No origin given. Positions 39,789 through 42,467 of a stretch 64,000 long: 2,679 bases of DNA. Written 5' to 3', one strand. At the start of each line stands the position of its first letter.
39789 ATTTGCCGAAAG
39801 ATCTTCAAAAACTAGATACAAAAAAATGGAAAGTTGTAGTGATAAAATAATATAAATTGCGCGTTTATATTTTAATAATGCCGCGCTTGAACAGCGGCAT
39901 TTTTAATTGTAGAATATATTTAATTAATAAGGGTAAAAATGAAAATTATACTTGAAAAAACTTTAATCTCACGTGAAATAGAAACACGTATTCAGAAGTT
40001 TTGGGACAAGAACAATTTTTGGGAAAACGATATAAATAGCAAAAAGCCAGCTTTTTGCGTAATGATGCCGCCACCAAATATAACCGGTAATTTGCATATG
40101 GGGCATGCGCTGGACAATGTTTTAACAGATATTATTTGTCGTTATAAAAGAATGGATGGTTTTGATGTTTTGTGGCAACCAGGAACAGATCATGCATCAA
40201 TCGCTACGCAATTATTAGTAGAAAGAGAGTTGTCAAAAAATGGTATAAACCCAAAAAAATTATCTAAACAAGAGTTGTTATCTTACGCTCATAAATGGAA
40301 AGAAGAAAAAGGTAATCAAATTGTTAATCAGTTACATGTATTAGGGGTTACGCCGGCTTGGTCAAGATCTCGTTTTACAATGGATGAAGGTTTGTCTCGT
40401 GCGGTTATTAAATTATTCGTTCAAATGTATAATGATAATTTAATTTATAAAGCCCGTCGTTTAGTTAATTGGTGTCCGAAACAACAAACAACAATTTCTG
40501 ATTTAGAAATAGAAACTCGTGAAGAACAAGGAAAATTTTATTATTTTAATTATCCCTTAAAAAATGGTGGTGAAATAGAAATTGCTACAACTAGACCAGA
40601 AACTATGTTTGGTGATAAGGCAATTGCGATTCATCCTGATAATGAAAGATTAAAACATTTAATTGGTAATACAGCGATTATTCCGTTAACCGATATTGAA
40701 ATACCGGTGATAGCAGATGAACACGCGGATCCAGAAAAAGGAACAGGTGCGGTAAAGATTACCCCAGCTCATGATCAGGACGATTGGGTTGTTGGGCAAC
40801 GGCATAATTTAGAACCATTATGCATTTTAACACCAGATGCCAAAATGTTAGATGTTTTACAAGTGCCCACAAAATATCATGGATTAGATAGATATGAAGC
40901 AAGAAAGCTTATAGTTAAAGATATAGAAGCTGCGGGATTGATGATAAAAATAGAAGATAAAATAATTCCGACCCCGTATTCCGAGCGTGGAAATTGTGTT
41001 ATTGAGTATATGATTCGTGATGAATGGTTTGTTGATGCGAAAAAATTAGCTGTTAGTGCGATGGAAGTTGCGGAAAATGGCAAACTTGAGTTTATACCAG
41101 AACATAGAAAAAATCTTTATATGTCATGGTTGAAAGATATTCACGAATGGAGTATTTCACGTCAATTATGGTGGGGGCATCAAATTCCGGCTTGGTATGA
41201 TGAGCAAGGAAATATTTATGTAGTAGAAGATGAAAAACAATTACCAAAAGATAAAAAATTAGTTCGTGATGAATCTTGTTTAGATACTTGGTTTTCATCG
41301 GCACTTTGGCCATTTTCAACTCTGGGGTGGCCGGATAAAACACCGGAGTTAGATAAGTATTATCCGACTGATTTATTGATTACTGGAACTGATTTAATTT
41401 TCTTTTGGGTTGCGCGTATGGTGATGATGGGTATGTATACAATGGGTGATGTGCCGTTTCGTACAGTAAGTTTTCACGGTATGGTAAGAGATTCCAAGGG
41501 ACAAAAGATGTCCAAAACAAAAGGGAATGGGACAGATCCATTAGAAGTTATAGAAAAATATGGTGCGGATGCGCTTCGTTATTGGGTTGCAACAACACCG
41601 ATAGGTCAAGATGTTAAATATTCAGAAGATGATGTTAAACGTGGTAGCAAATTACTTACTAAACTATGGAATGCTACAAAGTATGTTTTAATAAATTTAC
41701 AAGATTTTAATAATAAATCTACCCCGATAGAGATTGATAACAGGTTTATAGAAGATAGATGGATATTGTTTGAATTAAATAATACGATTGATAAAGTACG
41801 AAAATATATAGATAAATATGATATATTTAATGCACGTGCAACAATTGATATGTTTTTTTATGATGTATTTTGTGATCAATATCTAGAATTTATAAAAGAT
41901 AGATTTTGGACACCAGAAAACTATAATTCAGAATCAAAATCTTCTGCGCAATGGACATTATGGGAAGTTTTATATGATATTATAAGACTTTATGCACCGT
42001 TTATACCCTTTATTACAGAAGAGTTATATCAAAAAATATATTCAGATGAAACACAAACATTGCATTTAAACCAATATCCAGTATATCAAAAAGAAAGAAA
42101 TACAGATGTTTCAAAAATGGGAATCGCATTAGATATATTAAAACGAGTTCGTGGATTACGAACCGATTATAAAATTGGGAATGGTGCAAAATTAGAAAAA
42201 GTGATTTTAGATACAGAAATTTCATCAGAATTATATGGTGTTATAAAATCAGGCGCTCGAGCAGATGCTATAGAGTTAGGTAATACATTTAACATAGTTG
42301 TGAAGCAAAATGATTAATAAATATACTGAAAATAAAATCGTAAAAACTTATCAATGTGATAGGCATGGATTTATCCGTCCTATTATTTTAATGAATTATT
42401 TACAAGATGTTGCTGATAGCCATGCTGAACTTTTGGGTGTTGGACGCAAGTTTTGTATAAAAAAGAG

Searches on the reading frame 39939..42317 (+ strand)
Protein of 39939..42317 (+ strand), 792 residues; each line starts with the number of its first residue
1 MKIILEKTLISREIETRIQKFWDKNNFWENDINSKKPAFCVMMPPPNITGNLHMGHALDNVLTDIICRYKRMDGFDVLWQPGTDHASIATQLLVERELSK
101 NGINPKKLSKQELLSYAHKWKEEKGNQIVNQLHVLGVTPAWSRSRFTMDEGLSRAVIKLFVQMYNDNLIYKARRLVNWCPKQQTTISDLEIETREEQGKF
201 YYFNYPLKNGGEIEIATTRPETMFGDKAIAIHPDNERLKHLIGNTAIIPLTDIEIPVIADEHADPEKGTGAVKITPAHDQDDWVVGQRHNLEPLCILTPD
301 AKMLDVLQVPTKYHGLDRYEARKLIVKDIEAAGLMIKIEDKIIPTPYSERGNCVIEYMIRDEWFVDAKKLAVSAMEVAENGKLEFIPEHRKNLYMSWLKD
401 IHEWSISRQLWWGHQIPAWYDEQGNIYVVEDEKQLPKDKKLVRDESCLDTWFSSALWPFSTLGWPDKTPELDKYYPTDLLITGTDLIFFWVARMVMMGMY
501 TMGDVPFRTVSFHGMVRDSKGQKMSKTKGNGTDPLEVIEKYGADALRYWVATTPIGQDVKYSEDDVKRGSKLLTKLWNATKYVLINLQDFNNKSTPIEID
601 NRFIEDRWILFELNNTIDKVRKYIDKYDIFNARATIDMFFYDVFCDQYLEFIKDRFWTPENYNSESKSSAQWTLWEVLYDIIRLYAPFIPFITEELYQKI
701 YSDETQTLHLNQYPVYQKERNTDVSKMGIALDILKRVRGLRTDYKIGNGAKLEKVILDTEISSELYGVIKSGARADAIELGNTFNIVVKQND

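Call 27: search_protein_families(library=ncbifam, proteins=[window:39939-42317:+], max_evalue=0.00001)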
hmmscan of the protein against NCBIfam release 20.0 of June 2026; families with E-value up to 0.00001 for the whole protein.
window:39939-42317:+ (792 aa): 17 families
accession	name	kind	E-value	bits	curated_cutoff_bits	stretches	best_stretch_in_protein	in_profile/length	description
NF004349.1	PRK05729.1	equivalog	9.3e-293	973.6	704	1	11-759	6-743/860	valine--tRNA ligase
TIGR00422.1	valS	equivalog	3.2e-273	908.8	612.1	1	11-760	7-760/863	valine--tRNA ligase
NF011492.0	PRK14900.1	equivalog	6.6e-244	812.2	1783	1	5-759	9-771/1044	valine--tRNA ligase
NF009687.0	PRK13208.1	equivalog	7.6e-180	599.9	738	1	6-761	7-765/801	valine--tRNA ligase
TIGR00392.1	ileS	equivalog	1.9e-123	413.5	621.4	3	435-746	521-838/861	isoleucine--tRNA ligase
NF000540.1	alt_ValS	exception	1.1e-110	371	900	1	13-760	8-803/827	valine--tRNA ligase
NF040702.1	ileS_w_GNAT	exception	1.8e-66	224.6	1999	3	416-725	682-980/1100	isoleucine--tRNA ligase, N-acetyltransferase domain-containing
NF000258.1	MupB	exception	7.1e-62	209.5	1900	3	440-752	505-814/1033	mupirocin-resistant isoleucine--tRNA ligase MupB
NF008957.0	PRK12300.1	subfamily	1.1e-60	205.6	677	2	10-236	5-241/946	leucine--tRNA ligase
NF000257.1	MupA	exception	2.4e-56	191.1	1900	3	438-757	499-817/1024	mupirocin-resistant isoleucine--tRNA ligase MupA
TIGR00396.1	leuS_bact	equivalog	7.3e-55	186.5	548.4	2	12-192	4-168/843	leucine--tRNA ligase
TIGR00395.1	leuS_arch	equivalog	1.5e-52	178.7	648.5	2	13-236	2-235/938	leucine--tRNA ligase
TIGR00398.1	metG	equivalog_domain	2.2e-29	102.6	336.35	2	507-706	312-507/530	methionine--tRNA ligase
NF008900.0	PRK12267.1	equivalog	2e-24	86.1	598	2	451-726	228-502/648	methionine--tRNA ligase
NF001100.0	PRK00133.1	equivalog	1.3e-18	66.9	587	1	345-713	172-515/676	methionine--tRNA ligase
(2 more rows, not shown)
